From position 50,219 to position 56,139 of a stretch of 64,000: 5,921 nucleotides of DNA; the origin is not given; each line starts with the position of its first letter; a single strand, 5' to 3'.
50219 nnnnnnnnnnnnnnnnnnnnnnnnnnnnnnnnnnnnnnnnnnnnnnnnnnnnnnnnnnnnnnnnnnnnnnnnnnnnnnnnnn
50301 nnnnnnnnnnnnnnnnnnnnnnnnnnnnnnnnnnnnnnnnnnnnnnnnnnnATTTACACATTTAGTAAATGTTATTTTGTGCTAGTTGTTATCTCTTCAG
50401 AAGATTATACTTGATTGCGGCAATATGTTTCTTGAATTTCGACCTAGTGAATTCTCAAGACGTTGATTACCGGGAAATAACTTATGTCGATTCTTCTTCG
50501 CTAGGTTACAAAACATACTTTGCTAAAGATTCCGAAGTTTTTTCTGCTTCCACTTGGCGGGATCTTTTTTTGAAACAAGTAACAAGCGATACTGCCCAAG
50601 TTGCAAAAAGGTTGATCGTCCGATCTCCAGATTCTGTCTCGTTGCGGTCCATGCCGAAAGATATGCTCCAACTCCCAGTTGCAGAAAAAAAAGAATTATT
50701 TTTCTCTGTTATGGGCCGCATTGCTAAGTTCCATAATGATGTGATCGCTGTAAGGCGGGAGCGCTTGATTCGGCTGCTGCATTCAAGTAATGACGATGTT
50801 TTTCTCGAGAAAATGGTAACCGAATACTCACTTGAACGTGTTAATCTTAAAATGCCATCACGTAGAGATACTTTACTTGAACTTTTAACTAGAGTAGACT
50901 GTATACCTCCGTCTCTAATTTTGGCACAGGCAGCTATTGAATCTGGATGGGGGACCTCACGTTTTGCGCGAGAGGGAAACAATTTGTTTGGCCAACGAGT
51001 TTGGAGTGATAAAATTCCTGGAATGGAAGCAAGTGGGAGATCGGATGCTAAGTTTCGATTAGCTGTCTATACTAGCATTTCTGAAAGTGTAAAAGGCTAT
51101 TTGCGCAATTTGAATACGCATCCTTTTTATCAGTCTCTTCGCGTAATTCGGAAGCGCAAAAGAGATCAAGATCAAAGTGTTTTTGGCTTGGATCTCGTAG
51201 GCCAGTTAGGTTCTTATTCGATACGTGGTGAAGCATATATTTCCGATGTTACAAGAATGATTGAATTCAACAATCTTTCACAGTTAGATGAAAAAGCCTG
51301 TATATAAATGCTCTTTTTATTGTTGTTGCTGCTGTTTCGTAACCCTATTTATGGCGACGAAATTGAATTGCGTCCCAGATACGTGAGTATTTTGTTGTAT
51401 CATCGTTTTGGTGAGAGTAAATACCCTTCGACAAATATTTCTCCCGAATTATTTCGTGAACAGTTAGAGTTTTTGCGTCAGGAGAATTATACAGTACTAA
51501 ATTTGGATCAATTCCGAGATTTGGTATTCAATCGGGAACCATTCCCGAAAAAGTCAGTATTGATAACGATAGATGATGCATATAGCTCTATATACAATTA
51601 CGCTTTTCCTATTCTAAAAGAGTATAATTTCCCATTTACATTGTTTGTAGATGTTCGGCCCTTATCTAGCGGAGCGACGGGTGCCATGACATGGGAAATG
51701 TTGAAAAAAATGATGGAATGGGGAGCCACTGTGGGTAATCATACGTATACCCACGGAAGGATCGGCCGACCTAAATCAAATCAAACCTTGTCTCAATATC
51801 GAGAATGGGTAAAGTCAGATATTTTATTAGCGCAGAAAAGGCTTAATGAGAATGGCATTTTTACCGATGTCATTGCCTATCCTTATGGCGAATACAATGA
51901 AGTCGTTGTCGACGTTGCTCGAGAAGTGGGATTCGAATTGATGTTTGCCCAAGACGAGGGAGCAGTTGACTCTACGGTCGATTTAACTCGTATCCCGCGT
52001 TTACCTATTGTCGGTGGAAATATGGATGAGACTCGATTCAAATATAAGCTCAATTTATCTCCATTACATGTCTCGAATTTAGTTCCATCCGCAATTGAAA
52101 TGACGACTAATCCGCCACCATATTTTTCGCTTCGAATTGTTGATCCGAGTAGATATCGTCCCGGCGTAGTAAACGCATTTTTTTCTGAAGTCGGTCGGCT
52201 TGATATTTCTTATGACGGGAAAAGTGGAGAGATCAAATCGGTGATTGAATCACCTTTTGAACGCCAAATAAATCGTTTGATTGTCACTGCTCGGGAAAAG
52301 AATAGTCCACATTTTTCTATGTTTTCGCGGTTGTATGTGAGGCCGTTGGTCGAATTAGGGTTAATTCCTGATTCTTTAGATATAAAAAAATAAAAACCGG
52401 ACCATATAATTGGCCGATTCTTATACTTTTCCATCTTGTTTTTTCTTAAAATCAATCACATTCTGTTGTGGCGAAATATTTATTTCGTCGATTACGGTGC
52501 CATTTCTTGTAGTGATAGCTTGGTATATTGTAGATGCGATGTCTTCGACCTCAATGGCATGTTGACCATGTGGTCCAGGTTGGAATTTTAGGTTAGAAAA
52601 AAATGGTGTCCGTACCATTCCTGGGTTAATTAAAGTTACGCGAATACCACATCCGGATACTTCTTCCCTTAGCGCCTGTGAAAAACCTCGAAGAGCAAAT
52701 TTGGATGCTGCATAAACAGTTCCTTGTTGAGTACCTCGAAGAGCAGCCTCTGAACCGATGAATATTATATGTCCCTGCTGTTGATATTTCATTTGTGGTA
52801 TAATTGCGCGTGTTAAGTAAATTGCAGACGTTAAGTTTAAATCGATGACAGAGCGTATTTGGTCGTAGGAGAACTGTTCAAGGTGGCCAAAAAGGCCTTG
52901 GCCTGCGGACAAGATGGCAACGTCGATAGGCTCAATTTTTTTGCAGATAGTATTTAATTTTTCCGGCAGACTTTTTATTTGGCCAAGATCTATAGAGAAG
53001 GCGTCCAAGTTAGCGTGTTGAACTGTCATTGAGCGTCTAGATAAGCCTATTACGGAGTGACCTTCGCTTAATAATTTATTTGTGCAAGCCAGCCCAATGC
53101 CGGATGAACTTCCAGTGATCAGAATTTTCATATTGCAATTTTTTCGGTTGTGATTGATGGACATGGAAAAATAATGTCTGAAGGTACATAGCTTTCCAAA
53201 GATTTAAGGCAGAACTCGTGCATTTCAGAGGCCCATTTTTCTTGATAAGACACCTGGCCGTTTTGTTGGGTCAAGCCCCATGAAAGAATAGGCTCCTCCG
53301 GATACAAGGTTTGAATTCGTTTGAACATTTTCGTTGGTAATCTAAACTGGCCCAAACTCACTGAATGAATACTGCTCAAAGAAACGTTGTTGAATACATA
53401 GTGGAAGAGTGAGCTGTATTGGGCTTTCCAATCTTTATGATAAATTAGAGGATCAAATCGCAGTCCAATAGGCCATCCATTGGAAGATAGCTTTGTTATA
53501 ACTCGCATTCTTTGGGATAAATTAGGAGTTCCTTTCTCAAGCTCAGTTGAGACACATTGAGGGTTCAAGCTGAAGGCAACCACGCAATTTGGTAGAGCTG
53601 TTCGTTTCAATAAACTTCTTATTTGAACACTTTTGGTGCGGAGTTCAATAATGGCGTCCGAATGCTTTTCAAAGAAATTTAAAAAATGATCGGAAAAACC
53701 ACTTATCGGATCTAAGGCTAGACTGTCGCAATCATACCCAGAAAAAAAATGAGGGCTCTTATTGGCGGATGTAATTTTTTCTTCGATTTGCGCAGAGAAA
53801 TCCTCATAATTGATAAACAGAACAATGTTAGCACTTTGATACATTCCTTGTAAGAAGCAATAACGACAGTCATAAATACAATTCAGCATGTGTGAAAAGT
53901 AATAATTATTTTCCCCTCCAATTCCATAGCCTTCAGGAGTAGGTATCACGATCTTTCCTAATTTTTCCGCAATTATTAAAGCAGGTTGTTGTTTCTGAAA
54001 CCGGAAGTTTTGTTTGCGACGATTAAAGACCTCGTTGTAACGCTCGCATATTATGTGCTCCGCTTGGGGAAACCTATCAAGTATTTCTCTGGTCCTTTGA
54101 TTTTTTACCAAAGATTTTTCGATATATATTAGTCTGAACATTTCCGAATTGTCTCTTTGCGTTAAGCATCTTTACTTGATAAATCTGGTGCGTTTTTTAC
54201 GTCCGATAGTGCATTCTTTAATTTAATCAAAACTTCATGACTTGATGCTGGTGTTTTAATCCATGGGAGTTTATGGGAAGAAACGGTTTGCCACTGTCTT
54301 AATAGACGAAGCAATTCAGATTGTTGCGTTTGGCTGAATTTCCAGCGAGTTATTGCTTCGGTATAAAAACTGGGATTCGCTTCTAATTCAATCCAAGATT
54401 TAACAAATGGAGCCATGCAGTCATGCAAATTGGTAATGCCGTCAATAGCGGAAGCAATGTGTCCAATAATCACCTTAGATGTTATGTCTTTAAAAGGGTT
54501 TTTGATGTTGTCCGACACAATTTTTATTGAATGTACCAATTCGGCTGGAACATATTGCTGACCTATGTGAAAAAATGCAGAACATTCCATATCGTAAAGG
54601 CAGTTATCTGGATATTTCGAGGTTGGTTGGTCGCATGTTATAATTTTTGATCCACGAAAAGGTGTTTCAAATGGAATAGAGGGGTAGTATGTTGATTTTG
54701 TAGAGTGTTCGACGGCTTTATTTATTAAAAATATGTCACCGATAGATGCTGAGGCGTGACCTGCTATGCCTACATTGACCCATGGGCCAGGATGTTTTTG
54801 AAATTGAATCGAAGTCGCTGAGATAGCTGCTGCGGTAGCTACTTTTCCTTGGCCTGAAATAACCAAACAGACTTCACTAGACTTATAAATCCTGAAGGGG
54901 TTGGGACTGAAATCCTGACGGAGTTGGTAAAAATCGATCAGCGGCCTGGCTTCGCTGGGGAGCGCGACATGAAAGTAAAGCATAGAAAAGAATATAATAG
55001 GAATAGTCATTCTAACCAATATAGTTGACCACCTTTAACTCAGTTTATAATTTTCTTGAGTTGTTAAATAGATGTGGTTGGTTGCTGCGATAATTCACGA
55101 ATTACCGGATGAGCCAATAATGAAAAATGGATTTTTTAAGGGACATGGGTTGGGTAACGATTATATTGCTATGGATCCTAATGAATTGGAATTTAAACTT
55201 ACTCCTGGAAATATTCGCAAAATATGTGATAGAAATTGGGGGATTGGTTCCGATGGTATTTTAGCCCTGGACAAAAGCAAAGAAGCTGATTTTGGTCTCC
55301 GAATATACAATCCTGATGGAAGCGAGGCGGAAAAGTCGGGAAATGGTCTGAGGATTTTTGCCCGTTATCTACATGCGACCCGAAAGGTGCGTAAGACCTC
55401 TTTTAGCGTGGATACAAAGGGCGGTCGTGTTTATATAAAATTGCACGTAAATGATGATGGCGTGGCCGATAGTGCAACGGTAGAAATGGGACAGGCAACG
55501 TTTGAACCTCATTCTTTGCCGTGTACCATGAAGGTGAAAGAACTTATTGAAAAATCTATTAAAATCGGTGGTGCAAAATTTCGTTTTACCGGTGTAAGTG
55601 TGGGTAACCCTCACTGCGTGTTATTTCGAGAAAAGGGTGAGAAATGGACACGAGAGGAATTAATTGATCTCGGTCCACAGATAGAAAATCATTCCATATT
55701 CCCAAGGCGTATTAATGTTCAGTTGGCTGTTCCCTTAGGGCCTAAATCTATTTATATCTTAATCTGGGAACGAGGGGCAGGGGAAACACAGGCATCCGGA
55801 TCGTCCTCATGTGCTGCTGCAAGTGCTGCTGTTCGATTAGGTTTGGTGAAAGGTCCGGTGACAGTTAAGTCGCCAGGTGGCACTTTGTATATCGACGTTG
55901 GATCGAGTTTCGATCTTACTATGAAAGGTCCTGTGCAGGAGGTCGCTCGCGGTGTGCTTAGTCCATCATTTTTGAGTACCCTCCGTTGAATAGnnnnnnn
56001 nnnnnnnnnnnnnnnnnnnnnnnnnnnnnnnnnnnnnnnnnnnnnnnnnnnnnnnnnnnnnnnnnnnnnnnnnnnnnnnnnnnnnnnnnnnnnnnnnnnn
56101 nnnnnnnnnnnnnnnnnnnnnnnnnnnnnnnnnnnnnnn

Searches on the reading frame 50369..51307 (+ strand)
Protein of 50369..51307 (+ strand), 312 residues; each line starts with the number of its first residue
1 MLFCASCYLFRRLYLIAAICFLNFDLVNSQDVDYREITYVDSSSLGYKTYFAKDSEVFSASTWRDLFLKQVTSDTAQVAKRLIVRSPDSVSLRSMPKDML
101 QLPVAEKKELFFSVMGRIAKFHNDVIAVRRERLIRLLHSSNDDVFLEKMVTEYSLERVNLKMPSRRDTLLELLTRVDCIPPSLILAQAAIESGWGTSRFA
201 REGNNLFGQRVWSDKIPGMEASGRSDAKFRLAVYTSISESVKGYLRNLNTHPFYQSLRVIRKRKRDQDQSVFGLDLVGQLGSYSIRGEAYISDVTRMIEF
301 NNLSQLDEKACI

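Call 12: search_protein_families(library=pfam, proteins=[window:50369-51307:+], max_evalue=0.001)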
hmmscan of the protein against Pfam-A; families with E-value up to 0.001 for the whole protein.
window:50369-51307:+ (312 aa): 1 family
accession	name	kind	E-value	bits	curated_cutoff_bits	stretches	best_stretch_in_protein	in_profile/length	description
PF01832.25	Glucosaminidase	-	1.8e-18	67.8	30.2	1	179-261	13-90/123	Mannosyl-glycoprotein endo-beta-N-acetylglucosaminidase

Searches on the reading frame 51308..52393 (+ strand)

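Call 12: search_protein_families(library=pfam, proteins=[window:51308-52393:+], max_evalue=0.001)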
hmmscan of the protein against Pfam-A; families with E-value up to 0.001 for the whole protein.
window:51308-52393:+ (361 aa): 2 families
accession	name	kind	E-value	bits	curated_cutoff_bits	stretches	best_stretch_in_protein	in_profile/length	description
PF01522.26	Polysacc_deac_1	-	3e-21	76.1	23.1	1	78-210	3-122/124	Polysaccharide deacetylase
PF10096.14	DUF2334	-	9.5e-06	25.8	26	1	94-215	16-146/203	Uncharacterized protein conserved in bacteria (DUF2334)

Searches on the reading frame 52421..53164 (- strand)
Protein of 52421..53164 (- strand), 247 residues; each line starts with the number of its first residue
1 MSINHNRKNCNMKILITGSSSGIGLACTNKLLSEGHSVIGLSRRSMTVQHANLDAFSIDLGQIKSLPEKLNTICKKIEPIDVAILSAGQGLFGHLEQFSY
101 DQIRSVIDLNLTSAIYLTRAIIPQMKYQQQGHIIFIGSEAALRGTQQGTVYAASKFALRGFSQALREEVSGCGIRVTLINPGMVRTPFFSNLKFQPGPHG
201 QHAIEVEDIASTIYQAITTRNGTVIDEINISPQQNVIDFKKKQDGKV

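Call 12: search_protein_families(library=pfam, proteins=[window:52421-53164:-], max_evalue=0.001)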
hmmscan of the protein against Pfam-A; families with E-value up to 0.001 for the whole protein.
window:52421-53164:- (247 aa): 5 families
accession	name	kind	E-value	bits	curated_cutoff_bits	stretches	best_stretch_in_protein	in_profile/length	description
PF00106.31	adh_short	-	6.6e-42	143.6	26.6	1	14-192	3-190/195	short chain dehydrogenase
PF13561.12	adh_short_C2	-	1.6e-24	87.3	27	1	20-193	5-185/236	Enoyl-(Acyl carrier protein) reductase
PF08659.16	KR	-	5.4e-08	33.4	22.6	1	14-168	3-166/180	KR domain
PF01370.27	Epimerase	-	4.5e-07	30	20.9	1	14-178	1-166/240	NAD dependent epimerase/dehydratase family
PF13460.12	NAD_binding_10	-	1e-05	25.9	27.2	1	18-218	1-182/184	NAD(P)H-binding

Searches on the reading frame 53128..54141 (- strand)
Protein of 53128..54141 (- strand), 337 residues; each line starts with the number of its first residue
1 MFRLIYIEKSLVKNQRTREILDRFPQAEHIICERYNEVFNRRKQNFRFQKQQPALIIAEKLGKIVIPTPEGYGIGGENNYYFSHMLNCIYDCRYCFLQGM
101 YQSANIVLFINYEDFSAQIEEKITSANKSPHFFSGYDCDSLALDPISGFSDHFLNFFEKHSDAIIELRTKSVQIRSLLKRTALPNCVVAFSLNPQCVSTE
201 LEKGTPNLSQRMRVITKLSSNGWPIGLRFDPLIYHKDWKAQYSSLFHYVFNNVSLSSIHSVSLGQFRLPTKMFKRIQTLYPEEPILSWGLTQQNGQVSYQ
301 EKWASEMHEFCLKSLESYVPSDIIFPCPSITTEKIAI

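Call 68: search_protein_families(library=pfam, proteins=[window:53128-54141:-], max_evalue=0.00001)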
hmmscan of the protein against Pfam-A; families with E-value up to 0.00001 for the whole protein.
window:53128-54141:- (337 aa): 1 family
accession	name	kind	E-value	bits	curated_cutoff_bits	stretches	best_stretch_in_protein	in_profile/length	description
PF20903.3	SPL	-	1.1e-20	74.3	27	1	86-282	85-285/338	Spore photoproduct lyase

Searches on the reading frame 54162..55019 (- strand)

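Call 68: search_protein_families(library=pfam, proteins=[window:54162-55019:-], max_evalue=0.00001)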
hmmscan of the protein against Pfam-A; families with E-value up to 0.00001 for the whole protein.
window:54162-55019:- (285 aa): 0 families

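Call 91: search_protein_families(library=pfam, proteins=[window:54162-55019:-], max_evalue=0.01)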
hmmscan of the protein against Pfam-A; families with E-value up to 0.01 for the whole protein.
window:54162-55019:- (285 aa): 1 family
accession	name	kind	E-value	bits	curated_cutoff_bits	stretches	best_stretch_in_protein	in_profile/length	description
PF01048.26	PNP_UDP_1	-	1.1e-05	25.5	25.1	1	43-113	35-108/233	Phosphorylase superfamily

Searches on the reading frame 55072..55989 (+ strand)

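Call 68: search_protein_families(library=pfam, proteins=[window:55072-55989:+], max_evalue=0.00001)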
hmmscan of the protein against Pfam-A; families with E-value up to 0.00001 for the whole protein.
window:55072-55989:+ (305 aa): 1 family
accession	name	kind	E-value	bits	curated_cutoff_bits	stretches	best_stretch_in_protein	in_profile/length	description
PF01678.24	DAP_epimerase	-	7.9e-51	171.6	34.7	2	21-144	1-120/121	Diaminopimelate epimerase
